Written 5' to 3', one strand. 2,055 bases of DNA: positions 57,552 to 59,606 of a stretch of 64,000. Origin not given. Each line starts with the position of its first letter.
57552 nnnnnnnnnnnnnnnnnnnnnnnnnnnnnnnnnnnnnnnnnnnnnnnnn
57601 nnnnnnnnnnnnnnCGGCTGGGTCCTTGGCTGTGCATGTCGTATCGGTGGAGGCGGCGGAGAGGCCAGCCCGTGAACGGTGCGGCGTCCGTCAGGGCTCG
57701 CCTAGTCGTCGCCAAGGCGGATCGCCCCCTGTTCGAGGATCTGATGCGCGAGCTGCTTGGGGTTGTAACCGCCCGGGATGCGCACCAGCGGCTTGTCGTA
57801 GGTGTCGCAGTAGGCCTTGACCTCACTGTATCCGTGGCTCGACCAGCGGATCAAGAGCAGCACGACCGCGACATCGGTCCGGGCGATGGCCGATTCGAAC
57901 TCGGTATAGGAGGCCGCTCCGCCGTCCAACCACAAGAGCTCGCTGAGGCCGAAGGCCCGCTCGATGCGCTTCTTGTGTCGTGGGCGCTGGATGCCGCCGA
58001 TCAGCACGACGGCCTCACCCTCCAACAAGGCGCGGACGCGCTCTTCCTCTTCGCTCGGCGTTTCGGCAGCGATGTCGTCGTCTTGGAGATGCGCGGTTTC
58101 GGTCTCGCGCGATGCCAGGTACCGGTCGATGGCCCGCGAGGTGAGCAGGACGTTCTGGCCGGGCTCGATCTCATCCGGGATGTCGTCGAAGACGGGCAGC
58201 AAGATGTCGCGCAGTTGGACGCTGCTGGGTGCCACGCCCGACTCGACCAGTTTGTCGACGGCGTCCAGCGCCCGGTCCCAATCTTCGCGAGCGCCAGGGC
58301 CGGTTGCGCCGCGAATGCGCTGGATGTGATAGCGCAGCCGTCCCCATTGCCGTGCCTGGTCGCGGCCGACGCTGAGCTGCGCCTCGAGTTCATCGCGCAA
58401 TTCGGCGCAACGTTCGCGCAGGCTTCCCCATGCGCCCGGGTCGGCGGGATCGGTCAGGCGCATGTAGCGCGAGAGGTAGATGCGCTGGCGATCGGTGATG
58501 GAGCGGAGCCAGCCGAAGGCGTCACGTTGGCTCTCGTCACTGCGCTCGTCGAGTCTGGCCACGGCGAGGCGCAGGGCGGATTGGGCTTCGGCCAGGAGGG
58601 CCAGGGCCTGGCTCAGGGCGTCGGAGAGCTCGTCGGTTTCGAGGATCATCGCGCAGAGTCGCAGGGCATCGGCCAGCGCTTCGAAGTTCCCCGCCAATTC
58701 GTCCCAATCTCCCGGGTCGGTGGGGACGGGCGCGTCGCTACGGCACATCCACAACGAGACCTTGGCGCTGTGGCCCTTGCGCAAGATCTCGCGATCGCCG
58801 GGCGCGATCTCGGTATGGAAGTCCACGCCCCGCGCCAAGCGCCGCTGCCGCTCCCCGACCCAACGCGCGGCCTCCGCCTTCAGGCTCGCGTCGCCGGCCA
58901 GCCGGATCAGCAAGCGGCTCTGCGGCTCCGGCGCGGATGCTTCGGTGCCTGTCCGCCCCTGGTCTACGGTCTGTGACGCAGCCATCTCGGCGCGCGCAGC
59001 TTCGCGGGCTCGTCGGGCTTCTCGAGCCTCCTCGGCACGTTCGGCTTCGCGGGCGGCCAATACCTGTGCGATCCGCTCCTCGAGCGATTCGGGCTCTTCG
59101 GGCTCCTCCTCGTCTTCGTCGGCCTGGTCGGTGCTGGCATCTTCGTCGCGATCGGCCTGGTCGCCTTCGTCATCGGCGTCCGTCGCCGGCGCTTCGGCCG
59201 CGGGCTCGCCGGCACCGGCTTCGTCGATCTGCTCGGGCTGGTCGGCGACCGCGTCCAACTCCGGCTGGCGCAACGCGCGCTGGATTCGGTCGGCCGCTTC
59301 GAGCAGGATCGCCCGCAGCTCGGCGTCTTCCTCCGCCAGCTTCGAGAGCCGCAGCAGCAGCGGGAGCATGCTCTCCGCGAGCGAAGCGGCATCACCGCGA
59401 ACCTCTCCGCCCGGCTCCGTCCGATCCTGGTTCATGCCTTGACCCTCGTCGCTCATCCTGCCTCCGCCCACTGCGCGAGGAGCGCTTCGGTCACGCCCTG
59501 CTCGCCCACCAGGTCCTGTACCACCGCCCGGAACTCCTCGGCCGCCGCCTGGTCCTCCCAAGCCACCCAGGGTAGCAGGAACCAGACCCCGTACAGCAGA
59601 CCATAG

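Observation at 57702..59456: Unknown acidic protein with DUF2325-like C-terminus wedged between pglX and pglY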

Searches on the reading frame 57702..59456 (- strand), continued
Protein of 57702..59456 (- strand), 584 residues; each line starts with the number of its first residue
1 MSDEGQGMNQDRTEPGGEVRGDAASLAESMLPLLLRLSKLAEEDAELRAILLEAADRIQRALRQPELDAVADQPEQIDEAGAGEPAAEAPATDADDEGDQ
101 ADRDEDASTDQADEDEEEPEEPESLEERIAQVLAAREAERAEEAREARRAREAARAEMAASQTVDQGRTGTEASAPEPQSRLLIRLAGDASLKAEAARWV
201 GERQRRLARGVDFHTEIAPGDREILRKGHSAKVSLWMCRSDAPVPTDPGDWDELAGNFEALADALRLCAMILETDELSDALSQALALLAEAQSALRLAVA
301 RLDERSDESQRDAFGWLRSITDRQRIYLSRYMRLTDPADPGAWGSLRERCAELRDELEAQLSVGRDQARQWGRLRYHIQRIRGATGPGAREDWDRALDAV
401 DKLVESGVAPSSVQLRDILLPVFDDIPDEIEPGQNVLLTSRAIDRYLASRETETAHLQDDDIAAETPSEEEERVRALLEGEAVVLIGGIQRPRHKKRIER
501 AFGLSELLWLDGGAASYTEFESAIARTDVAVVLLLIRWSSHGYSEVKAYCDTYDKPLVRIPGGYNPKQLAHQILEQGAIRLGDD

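Call 83: get_annotated_region(hit=H4, flank=6000)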
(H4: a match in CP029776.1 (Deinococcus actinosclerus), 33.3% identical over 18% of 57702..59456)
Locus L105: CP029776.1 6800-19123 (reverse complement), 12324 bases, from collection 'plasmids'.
description: Deinococcus actinosclerus strain SJTR plasmid unnamed2, complete sequence
organism: Deinococcus actinosclerus (NCBI taxid 1768108)
taxonomy: Bacteria; Deinococcota; Deinococci; Deinococcales; Deinococcaceae; Deinococcus; Deinococcus actinosclerus
host: -; source: mixed culture,wastewater; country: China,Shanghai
typing (MOB-suite, as given by PLSDB): non-mobilizable
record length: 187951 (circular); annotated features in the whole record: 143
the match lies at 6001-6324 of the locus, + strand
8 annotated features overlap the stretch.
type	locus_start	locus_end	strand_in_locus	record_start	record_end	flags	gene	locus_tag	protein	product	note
CDS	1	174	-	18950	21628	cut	-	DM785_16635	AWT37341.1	helicase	-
CDS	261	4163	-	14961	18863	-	-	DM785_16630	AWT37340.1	hypothetical protein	-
CDS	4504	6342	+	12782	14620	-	-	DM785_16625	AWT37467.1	hypothetical protein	-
CDS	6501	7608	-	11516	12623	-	-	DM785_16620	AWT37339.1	IS3 family transposase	-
CDS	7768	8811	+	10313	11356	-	-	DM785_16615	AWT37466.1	IS4 family transposase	-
CDS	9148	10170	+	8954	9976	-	-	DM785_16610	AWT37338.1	ROK family transcriptional regulator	-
CDS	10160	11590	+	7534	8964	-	-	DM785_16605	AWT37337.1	argininosuccinate lyase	-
CDS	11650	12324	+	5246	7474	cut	-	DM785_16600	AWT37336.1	hypothetical protein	-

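Call 84: get_annotated_region(hit=H2, flank=6000)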
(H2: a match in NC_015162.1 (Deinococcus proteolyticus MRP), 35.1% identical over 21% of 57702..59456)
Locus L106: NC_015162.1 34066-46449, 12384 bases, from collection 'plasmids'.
description: Deinococcus proteolyticus MRP plasmid pDEIPR02, complete sequence
organism: Deinococcus proteolyticus MRP (NCBI taxid 693977)
taxonomy: Bacteria; Deinococcota; Deinococci; Deinococcales; Deinococcaceae; Deinococcus; Deinococcus proteolyticus; Deinococcus proteolyticus MRP
host: -; source: feces; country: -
typing (MOB-suite, as given by PLSDB): non-mobilizable; mating-pair formation MPF_T
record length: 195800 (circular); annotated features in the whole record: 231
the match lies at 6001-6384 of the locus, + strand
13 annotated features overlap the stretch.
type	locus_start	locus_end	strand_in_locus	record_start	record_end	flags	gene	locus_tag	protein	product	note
CDS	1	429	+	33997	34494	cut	-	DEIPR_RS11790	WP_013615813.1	lytic transglycosylase domain-containing protein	-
CDS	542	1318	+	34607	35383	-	-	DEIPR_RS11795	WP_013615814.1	LysM peptidoglycan-binding domain-containing protein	-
CDS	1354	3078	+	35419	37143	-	-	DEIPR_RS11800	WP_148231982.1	DUF4209 domain-containing protein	-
CDS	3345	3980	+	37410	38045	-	-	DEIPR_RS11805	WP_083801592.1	MarR family transcriptional regulator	GO:0006355 - regulation of DNA-templated transcription [Evidence IEA]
CDS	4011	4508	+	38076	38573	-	-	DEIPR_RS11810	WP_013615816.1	hypothetical protein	-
CDS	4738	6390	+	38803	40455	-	-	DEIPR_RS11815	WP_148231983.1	hypothetical protein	-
CDS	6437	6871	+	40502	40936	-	-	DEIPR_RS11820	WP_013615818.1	hypothetical protein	-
CDS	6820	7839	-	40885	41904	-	-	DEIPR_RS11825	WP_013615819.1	ParB/RepB/Spo0J family partition protein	GO:0007059 - chromosome segregation [Evidence IEA]; GO:0000910 - cytokinesis [Evidence IEA]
CDS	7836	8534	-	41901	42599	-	-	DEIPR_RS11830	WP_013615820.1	ParA family protein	-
CDS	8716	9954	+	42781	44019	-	-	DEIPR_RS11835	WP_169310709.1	ParB/RepB/Spo0J family partition protein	GO:0007059 - chromosome segregation [Evidence IEA]; GO:0000910 - cytokinesis [Evidence IEA]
CDS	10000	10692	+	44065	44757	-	-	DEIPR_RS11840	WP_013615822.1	hypothetical protein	-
CDS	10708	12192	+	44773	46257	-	-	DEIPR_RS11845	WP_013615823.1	AAA family ATPase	-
CDS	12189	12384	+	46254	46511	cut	-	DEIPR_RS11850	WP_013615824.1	hypothetical protein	-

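Call 85: get_annotated_region(hit=H7, flank=6000)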
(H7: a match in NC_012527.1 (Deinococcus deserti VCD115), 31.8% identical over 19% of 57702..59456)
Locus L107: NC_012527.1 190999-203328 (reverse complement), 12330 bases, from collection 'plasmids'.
description: Deinococcus deserti VCD115 plasmid 1, complete sequence
organism: Deinococcus deserti VCD115 (NCBI taxid 546414)
taxonomy: Bacteria; Deinococcota; Deinococci; Deinococcales; Deinococcaceae; Deinococcus; Deinococcus deserti; Deinococcus deserti VCD115
host: -; source: -; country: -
typing (MOB-suite, as given by PLSDB): mobilizable; replicon rep_cluster_348; relaxase MOBP
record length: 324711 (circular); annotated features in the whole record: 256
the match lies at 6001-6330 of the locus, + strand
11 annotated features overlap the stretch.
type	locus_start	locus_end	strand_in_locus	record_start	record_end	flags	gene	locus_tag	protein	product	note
CDS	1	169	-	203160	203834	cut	-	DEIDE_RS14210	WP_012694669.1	site-specific integrase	GO:0015074 - DNA integration [Evidence IEA]; GO:0006310 - DNA recombination [Evidence IEA]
CDS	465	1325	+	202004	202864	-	-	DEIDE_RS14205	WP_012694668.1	amidohydrolase family protein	-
CDS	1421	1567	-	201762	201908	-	-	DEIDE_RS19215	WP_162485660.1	hypothetical protein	-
CDS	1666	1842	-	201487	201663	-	-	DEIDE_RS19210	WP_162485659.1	hypothetical protein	-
CDS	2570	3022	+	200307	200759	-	-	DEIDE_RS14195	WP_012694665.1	hypothetical protein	-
CDS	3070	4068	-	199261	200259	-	-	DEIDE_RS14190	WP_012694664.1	Gfo/Idh/MocA family oxidoreductase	-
CDS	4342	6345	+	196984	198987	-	-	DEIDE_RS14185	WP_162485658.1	hypothetical protein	-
CDS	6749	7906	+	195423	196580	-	-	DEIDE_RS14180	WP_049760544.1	beta-eliminating lyase-related protein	GO:0006520 - amino acid metabolic process [Evidence IEA]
CDS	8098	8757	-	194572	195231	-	-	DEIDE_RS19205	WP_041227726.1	hypothetical protein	-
CDS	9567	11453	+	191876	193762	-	-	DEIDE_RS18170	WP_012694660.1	family 10 glycosylhydrolase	-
CDS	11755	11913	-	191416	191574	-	-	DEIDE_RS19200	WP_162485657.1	hypothetical protein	-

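Call 87: search_protein_families(library=pfam, proteins=[L104:7330-9354:+, L105:4504-6339:+, L106:4738-6387:+, L107:4342-6342:+, L103:8992-9357:+], max_evalue=0.01)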
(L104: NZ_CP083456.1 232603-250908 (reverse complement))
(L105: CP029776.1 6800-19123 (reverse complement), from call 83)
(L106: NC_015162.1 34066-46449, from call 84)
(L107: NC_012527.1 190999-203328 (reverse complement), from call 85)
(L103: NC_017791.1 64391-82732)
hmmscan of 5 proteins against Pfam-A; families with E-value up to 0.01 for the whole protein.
L104:7330-9354:+ (675 aa): 0 families

L105:4504-6339:+ (612 aa): 0 families

L106:4738-6387:+ (550 aa): 0 families

L107:4342-6342:+ (667 aa): 0 families

L103:8992-9357:+ (122 aa): 0 families

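Call 91: find_related_loci(query=A1, collection=viral_contigs, flank=8000)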
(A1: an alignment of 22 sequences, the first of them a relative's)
Query A1 (584 aa) in viral_contigs; peptide patterns used: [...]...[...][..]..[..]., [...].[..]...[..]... (x = any residue, [..] = any of these).
24 stretches matched a pattern, but none encodes a relative of the query by tblastn (E <= 1e-3).

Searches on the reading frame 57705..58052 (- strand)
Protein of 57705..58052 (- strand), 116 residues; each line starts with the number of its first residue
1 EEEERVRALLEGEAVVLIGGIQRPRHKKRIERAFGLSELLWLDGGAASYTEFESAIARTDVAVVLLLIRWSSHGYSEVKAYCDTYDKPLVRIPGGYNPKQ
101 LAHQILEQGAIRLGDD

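Call 17: search_protein_families(library=pfam, proteins=[window:57705-58052:-], max_evalue=10)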
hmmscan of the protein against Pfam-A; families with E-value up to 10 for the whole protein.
seq(116 aa): 1 family
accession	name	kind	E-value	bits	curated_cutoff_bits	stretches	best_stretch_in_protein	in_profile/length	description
PF10087.14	DUF2325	-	1.2e-05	25.8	33.6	1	15-92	2-79/94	Uncharacterized protein conserved in bacteria (DUF2325)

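Call 76: find_homologous_proteins(query=A3, max_evalue=0.01)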
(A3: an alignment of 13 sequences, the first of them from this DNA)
Query A3 (13 sequences) (116 aa, profile of the alignment): 309 proteins with E <= 0.01 among 8000 candidates; the best 120 are listed.
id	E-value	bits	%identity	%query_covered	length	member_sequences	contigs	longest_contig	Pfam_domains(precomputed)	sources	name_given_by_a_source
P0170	2.7e-51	190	54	91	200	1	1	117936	-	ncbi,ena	-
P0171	4.2e-51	189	50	91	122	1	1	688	PF10087.15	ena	-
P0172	4.9e-51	189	54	91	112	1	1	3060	-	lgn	-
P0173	7.6e-51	188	56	97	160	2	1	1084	-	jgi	jgi:hypothetical protein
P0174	8.3e-51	188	49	99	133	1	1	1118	-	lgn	-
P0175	1.4e-50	188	51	99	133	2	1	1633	-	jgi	jgi:hypothetical protein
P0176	2.0e-50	187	47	92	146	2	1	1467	-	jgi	jgi:hypothetical protein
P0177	2.2e-50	187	52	97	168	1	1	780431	PF10087.15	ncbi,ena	-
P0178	2.6e-50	187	54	91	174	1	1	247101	PF10087.15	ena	-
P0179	2.8e-50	187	51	94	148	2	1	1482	PF10087.15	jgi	jgi:hypothetical protein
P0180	2.8e-50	187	50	95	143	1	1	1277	-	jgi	-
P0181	3.5e-50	186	48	91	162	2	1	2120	PF10087.15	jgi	jgi:hypothetical protein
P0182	5.3e-50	186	49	91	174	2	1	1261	-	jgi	jgi:hypothetical protein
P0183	6.1e-50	185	55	91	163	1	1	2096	-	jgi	jgi:hypothetical protein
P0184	7.2e-50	185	54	91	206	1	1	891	PF10087.15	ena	-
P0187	1.2e-49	185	50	97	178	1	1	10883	PF10087.15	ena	-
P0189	1.6e-49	184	56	97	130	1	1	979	PF10087.15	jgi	jgi:hypothetical protein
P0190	1.7e-49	184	50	98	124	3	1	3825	PF10087.15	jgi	jgi:hypothetical protein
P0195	2.3e-49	184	49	93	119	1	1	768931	PF10087.15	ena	-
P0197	2.8e-49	183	55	97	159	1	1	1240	PF10087.15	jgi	jgi:hypothetical protein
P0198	3.3e-49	183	54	91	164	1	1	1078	PF10087.15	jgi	jgi:hypothetical protein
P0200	4.1e-49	183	51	92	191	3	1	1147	PF10087.15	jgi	jgi:hypothetical protein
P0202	4.2e-49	183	50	92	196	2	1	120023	PF10087.15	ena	-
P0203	5.0e-49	183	52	86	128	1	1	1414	PF10087.15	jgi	jgi:hypothetical protein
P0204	5.4e-49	182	54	91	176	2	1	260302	PF10087.15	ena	-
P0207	7.0e-49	182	55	91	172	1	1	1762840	PF10087.15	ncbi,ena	-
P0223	5.9e-48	179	52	93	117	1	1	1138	PF10087.15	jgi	jgi:hypothetical protein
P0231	1.1e-47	178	54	91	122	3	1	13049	PF10087.15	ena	-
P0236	1.2e-47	178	50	91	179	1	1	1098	PF10087.15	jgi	jgi:hypothetical protein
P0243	2.4e-47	177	49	91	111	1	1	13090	PF10087.15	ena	-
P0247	4.0e-47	176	48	93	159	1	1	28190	PF10087.15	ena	-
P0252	5.8e-47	176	47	97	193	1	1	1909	PF10087.15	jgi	jgi:hypothetical protein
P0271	5.4e-46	173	49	93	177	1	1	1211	PF10087.15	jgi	jgi:hypothetical protein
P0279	9.7e-46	172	51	91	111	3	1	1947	PF10087.15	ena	-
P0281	1.1e-45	172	57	86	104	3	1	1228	PF10087.15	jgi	jgi:predicted dinucleotide-binding enzyme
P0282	1.1e-45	172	47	92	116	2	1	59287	PF10087.15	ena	-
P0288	2.8e-45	170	55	82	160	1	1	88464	PF10087.15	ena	-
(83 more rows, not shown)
